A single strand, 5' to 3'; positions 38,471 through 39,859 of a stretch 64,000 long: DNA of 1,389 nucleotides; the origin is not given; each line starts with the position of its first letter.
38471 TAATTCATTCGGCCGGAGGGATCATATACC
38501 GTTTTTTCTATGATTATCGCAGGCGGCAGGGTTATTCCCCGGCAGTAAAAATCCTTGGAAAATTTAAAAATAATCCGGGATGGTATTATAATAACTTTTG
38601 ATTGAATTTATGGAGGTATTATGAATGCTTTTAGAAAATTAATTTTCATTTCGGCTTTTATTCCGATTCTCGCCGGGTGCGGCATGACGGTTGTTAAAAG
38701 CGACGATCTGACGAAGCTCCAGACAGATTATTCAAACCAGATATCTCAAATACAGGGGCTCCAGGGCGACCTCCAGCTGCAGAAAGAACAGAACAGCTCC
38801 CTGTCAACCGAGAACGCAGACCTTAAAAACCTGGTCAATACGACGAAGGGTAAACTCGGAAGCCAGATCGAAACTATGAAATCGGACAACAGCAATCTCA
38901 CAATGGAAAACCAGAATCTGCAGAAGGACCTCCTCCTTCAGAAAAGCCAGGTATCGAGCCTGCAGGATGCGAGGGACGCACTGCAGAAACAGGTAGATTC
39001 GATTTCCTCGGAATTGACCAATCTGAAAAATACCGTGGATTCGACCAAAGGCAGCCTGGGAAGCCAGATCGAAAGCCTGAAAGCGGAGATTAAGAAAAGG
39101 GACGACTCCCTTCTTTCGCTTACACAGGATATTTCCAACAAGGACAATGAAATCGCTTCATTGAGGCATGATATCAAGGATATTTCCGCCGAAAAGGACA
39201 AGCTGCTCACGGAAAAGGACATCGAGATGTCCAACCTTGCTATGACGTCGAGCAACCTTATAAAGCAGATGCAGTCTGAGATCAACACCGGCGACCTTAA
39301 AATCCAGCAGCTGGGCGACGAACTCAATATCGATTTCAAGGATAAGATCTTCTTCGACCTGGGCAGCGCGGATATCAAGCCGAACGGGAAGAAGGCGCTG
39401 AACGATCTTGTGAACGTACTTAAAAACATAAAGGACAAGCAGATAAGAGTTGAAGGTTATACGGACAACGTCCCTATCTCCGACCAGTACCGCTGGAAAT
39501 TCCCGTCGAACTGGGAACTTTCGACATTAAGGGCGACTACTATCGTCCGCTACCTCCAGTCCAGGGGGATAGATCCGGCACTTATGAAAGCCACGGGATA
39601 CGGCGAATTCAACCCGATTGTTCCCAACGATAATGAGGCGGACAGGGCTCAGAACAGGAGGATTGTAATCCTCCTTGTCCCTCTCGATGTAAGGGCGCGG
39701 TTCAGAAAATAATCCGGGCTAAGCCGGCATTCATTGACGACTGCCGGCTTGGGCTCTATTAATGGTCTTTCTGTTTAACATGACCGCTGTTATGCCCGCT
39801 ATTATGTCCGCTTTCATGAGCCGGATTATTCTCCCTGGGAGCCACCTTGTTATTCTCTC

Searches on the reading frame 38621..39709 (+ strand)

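Call 54: search_protein_families(library=pfam, proteins=[window:38621-39709:+], max_evalue=0.01)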
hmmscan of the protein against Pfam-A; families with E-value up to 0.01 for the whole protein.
window:38621-39709:+ (363 aa): 15 families
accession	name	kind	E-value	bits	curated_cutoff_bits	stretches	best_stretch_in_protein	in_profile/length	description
PF00691.25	OmpA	-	1.7e-21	76.8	27.2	1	244-346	1-98/98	OmpA family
PF24423.1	OVT1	-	4.1e-05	24.4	30.9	1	68-137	30-99/100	Major antigen, helical domain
PF12325.13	TMF_TATA_bd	-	0.00062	20.3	29.1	1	97-188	14-104/115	TATA element modulatory factor 1 TATA binding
PF04859.17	DUF641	-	0.00075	20.3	27.6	0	144-195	73-124/127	Plant protein of unknown function (DUF641)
PF07889.17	DUF1664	-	0.00078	19.9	34.6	1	118-190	36-108/124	Protein of unknown function (DUF1664)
PF06156.18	YabA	-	0.0012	19.8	30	0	28-76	8-56/103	Initiation control protein YabA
PF23991.1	DUF7310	-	0.0019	19.1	40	1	110-166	24-79/83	Coiled-coil region of unknown function (DUF7310)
PF11559.13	ADIP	-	0.0019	18.8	34.3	1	78-164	56-142/151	Afadin- and alpha -actinin-Binding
PF24319.2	DUF7491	-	0.0032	18.1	30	0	165-207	24-66/90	Coiled-coil region of unknown function (DUF7491)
PF07926.17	TPR_MLP1_2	-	0.0048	17.4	36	1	57-159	2-107/129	TPR/MLP1/MLP2-like protein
PF10473.14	CENP-F_leu_zip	-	0.0057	17.2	34.5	0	116-219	17-112/140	Leucine-rich repeats of kinetochore protein Cenp-F/LEK1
PF00038.26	Filament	-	0.0063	16.6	40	0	26-95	208-277/313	Intermediate filament protein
PF24555.1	CC4_CEP85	-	0.0072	17.2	27.3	1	124-196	3-78/85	Centrosomal protein of 85 kDa-like, CC4 coiled-coil domain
PF06005.17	ZapB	-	0.0096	16.8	31.5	0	30-70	6-46/71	Cell division protein ZapB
PF16515.11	HIP1_clath_bdg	-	0.0099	16.7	28.8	1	110-195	14-99/99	Clathrin-binding domain of Huntingtin-interacting protein 1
